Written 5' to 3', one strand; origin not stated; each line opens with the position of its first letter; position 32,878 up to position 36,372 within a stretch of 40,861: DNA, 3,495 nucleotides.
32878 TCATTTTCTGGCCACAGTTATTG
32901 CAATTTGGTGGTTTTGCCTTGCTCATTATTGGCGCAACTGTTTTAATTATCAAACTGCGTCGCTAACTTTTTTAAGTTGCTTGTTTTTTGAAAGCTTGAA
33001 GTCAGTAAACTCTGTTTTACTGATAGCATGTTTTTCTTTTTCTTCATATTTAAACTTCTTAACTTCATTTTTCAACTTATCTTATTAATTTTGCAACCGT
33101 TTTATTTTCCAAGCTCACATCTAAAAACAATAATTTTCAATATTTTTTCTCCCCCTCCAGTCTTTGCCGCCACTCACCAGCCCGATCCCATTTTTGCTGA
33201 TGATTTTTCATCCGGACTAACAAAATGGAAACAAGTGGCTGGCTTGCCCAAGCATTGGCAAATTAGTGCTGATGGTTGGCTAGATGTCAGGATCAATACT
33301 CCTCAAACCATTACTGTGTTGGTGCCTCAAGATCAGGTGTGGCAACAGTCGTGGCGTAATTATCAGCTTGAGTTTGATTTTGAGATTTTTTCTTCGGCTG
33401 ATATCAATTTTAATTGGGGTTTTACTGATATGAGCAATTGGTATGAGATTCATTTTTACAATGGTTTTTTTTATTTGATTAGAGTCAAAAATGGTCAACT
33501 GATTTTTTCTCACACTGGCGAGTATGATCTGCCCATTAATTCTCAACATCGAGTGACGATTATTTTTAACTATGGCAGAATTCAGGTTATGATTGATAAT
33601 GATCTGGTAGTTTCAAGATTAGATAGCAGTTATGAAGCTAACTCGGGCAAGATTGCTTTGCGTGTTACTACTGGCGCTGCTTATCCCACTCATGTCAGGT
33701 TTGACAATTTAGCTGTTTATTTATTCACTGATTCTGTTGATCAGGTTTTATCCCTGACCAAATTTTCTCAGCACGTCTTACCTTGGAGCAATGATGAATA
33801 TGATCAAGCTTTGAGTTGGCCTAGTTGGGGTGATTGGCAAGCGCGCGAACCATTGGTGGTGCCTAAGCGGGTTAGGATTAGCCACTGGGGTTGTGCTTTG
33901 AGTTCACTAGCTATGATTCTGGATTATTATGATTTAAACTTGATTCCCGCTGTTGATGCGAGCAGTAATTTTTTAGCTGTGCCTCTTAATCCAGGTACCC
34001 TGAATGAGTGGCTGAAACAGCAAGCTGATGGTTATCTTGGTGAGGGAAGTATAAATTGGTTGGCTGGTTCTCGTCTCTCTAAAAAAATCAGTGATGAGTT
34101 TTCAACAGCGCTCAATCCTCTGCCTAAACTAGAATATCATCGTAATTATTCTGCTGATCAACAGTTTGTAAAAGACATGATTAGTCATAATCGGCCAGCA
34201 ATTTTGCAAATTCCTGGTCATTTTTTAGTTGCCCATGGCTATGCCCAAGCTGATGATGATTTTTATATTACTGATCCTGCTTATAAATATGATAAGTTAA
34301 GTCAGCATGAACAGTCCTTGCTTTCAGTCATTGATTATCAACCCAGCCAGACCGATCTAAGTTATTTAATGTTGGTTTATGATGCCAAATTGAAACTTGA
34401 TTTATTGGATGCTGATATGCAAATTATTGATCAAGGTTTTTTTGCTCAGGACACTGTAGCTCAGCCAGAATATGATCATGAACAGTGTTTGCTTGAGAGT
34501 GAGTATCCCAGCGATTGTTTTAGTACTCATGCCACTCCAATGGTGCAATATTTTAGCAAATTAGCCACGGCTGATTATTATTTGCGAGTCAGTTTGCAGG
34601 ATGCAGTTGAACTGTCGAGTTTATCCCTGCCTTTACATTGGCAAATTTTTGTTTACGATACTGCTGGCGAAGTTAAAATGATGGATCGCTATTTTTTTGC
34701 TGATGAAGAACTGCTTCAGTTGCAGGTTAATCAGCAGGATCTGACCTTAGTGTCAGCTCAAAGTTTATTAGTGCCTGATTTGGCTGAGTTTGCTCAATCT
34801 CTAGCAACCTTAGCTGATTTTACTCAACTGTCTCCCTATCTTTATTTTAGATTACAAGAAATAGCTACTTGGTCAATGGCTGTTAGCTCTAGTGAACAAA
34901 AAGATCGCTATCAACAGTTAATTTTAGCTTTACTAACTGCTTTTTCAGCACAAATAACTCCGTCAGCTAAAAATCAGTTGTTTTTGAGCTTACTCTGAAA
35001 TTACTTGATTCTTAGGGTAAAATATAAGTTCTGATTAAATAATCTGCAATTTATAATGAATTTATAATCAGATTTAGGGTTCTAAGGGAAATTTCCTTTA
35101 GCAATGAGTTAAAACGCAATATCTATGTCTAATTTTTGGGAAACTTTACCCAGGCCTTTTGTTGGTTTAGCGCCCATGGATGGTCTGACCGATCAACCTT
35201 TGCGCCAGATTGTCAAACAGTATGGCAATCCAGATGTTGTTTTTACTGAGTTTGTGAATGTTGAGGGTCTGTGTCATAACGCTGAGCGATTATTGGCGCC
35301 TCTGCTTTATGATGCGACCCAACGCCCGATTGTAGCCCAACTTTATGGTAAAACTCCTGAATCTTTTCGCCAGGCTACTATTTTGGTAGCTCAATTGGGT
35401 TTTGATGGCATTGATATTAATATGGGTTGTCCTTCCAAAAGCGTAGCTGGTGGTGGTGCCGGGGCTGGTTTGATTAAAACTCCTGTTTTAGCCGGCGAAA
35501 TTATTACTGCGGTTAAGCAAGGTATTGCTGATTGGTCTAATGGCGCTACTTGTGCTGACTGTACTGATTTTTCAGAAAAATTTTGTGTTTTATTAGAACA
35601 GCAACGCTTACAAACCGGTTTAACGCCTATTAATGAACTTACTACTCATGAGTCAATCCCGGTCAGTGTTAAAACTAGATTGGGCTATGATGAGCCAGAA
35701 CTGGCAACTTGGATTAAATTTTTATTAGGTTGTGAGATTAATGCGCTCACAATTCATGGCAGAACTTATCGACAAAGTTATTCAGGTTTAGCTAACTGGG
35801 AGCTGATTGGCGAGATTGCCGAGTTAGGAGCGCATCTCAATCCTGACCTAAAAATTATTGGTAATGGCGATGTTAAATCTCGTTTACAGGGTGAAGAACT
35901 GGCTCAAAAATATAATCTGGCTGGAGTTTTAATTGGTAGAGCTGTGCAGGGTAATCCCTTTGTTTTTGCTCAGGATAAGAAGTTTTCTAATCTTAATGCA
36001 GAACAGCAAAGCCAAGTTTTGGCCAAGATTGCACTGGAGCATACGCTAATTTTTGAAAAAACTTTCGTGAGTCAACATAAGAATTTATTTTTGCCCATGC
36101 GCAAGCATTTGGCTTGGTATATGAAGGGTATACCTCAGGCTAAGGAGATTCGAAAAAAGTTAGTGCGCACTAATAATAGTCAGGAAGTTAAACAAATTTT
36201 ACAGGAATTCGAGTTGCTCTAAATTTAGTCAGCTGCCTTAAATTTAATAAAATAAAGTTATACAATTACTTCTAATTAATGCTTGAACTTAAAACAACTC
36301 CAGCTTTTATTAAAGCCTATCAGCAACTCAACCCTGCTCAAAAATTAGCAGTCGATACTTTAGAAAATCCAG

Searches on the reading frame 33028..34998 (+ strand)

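Call 8: search_protein_families(library=pfam, proteins=[window:33028-34998:+], max_evalue=0.01)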
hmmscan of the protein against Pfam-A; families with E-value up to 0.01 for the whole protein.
window:33028-34998:+ (656 aa): 3 families
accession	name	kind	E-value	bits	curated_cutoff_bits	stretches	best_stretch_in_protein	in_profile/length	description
PF13529.12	Peptidase_C39_2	-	2.7e-06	28.5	24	1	287-418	14-143/143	Peptidase_C39 like family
PF06439.18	3keto-disac_hyd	-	1.9e-05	25.2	26.8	1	63-229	10-185/187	3-keto-disaccharide hydrolase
PF09778.15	Guanylate_cyc_2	-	0.0018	18.1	28.1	0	394-421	159-186/212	Guanylylate cyclase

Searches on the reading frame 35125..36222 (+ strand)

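Call 8: search_protein_families(library=pfam, proteins=[window:35125-36222:+], max_evalue=0.01)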
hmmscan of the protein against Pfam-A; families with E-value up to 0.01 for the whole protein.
window:35125-36222:+ (365 aa): 2 families
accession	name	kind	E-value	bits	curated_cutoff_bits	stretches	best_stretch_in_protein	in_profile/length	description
PF01207.24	Dus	-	6.8e-60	203.2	20.4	2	169-360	114-303/311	Dihydrouridine synthase (Dus)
PF06581.17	p31comet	-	0.0018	18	24.1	0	310-363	67-123/265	Mad1 and Cdc20-bound-Mad2 binding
